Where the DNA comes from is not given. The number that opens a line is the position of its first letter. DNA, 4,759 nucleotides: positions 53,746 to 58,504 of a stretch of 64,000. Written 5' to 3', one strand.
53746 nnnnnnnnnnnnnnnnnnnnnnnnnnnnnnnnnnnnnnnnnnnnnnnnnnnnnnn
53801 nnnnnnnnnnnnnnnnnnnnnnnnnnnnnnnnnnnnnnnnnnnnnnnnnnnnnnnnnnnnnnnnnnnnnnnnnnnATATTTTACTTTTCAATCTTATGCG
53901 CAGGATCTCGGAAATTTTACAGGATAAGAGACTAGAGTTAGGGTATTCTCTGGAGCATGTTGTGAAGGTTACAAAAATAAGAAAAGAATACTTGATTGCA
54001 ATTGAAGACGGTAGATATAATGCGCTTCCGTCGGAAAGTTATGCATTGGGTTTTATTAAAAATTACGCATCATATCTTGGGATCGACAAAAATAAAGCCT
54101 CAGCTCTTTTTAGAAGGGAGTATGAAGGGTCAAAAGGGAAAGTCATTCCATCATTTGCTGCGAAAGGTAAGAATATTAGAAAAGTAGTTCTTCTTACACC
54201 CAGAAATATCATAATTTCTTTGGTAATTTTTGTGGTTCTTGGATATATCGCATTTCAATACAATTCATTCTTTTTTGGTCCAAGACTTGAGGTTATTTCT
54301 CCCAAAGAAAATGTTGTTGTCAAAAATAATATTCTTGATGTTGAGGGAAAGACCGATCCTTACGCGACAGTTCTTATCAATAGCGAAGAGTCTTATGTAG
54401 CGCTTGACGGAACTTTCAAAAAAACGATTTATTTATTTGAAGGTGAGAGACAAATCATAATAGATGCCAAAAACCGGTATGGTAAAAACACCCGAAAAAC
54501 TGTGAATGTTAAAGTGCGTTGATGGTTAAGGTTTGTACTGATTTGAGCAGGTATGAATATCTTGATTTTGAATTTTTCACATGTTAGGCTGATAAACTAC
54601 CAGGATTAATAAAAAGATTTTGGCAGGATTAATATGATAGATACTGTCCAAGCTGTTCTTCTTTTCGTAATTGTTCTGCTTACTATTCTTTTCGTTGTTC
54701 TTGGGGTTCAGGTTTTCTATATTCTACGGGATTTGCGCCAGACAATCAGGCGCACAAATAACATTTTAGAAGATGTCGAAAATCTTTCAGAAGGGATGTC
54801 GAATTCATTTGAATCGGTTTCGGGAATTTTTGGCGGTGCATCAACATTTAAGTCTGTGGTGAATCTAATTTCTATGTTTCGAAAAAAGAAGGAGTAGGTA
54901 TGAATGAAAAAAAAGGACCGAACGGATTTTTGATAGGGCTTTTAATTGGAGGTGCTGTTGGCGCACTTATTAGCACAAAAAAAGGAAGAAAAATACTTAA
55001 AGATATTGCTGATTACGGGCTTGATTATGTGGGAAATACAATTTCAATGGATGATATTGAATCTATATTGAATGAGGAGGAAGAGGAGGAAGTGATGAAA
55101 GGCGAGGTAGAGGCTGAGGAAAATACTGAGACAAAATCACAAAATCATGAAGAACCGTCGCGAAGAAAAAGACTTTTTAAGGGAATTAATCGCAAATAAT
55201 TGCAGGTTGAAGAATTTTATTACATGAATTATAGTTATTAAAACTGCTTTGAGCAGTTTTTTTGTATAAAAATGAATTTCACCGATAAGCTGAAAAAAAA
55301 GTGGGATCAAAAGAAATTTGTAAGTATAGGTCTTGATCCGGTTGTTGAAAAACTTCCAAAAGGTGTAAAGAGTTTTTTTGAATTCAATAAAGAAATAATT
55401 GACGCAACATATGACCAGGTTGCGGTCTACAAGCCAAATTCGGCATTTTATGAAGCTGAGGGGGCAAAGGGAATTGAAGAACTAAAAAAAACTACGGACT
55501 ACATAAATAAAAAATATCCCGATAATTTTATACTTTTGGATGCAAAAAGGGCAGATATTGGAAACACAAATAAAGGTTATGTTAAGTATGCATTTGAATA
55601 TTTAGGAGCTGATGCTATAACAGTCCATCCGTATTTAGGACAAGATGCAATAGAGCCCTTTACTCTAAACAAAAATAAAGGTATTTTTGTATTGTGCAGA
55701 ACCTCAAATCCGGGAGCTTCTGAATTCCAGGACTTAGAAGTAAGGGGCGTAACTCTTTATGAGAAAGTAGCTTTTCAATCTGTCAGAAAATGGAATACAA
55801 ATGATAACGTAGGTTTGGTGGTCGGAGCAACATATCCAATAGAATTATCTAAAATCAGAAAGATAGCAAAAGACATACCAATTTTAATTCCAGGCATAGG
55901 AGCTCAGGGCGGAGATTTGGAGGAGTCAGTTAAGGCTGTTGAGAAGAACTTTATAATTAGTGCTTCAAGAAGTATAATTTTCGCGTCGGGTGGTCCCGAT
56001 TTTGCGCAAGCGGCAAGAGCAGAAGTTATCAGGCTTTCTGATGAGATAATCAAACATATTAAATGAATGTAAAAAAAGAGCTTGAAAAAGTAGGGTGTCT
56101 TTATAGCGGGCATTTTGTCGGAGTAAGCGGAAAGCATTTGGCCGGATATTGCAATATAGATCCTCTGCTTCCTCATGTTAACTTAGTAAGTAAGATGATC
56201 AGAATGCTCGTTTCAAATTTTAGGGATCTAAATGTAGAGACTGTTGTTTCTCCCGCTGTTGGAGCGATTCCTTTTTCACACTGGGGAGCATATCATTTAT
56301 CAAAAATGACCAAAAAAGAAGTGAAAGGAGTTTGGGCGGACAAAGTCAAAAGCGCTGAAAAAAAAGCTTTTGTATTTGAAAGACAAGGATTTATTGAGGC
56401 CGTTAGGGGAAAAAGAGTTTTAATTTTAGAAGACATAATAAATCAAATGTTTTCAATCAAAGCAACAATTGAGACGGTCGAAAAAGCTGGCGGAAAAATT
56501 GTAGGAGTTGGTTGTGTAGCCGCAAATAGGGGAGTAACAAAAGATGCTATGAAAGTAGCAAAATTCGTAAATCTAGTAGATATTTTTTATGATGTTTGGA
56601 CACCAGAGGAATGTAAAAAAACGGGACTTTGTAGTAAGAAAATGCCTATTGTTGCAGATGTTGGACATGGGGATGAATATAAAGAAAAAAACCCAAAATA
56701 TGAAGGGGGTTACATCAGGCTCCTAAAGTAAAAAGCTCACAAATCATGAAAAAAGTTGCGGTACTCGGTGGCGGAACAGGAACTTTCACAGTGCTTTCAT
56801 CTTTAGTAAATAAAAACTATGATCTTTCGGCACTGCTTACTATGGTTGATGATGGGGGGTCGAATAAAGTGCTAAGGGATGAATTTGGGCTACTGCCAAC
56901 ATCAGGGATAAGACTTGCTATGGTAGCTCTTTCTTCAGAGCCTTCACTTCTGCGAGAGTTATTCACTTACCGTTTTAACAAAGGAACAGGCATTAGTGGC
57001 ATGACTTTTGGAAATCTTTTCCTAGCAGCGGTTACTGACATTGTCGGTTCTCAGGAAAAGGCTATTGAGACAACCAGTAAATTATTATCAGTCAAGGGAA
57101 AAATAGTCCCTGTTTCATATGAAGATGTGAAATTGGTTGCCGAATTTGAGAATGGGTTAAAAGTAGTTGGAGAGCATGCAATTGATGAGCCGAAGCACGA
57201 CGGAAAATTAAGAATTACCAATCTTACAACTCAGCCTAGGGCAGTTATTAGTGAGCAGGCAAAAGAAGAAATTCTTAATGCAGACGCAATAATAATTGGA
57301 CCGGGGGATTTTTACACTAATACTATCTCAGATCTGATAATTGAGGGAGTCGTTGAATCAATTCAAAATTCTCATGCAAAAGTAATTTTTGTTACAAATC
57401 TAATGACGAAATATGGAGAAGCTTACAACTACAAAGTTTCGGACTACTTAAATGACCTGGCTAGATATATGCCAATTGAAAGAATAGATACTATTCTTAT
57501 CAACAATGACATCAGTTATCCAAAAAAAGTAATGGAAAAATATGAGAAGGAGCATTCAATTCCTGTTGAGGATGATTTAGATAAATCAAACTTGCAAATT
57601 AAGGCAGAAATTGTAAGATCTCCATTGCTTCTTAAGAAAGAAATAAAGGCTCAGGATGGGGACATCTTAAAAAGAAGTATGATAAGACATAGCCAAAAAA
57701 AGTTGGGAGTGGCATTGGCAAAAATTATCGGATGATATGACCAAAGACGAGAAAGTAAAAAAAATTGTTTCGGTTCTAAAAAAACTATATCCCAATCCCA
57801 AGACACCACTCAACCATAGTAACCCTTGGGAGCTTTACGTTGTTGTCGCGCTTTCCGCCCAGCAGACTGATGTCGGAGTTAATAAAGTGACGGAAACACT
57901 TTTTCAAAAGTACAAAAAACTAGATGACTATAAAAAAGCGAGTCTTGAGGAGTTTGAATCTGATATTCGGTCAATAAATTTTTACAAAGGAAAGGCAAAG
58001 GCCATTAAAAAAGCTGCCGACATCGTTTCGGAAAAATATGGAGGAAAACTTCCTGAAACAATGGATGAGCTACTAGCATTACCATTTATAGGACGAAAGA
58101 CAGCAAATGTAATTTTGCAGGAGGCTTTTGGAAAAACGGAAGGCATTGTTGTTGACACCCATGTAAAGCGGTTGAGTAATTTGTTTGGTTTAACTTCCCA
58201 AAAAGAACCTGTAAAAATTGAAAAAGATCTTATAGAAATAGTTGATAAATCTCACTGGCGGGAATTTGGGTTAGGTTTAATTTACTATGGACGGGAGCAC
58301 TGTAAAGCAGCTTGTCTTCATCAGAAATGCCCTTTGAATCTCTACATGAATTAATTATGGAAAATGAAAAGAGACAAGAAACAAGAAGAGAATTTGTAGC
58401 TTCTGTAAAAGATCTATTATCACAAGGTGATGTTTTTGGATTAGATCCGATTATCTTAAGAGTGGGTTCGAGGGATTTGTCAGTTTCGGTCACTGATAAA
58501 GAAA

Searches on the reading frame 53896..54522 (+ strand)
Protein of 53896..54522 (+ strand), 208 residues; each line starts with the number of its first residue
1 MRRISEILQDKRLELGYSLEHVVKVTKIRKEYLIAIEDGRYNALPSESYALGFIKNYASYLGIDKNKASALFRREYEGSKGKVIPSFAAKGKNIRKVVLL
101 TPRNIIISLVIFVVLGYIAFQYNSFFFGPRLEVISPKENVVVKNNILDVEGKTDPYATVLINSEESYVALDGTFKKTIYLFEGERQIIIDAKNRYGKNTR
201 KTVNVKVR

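Call 109: search_protein_families(library=pfam, proteins=[window:53896-54522:+], max_evalue=0.001)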
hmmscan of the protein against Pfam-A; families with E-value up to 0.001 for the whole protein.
window:53896-54522:+ (208 aa): 3 families
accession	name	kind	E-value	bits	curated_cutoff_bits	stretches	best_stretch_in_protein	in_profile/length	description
PF13413.12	HTH_25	-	3e-20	72.2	24.6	1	8-66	2-60/62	Helix-turn-helix domain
PF09136.16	Glucodextran_B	-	2.4e-12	47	27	1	129-207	1-81/83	Glucodextranase, domain B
PF12844.13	HTH_19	-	9.1e-05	22.7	30.2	1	12-72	8-59/64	Helix-turn-helix domain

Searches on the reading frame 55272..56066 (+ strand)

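Call 110: search_protein_families(library=pfam, proteins=[window:55272-56066:+], max_evalue=0.001)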
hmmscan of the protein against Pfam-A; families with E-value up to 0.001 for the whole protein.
window:55272-56066:+ (264 aa): 1 family
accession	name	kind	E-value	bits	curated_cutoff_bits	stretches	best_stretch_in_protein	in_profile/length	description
PF00215.30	OMPdecase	-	2.7e-32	112.9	27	1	40-239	16-212/221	Orotidine 5'-phosphate decarboxylase / HUMPS family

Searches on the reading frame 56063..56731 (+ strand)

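Call 109: search_protein_families(library=pfam, proteins=[window:56063-56731:+], max_evalue=0.001)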
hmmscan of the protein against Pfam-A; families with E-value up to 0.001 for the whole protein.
window:56063-56731:+ (222 aa): 1 family
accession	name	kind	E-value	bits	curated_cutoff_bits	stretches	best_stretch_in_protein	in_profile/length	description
PF00156.33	Pribosyltran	-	9.1e-10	38.5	26.3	1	40-175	10-147/158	Phosphoribosyl transferase domain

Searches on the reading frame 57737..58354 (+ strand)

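Call 110: search_protein_families(library=pfam, proteins=[window:57737-58354:+], max_evalue=0.001)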
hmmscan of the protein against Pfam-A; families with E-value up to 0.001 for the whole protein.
window:57737-58354:+ (205 aa): 2 families
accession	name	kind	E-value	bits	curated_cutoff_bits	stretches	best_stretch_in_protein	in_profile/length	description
PF00730.31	HhH-GPD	-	3.4e-20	72.8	26.2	1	37-169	3-106/108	HhH-GPD superfamily base excision DNA repair protein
PF00633.29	HHH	-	2.9e-06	27.3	24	1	100-128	1-29/30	Helix-hairpin-helix motif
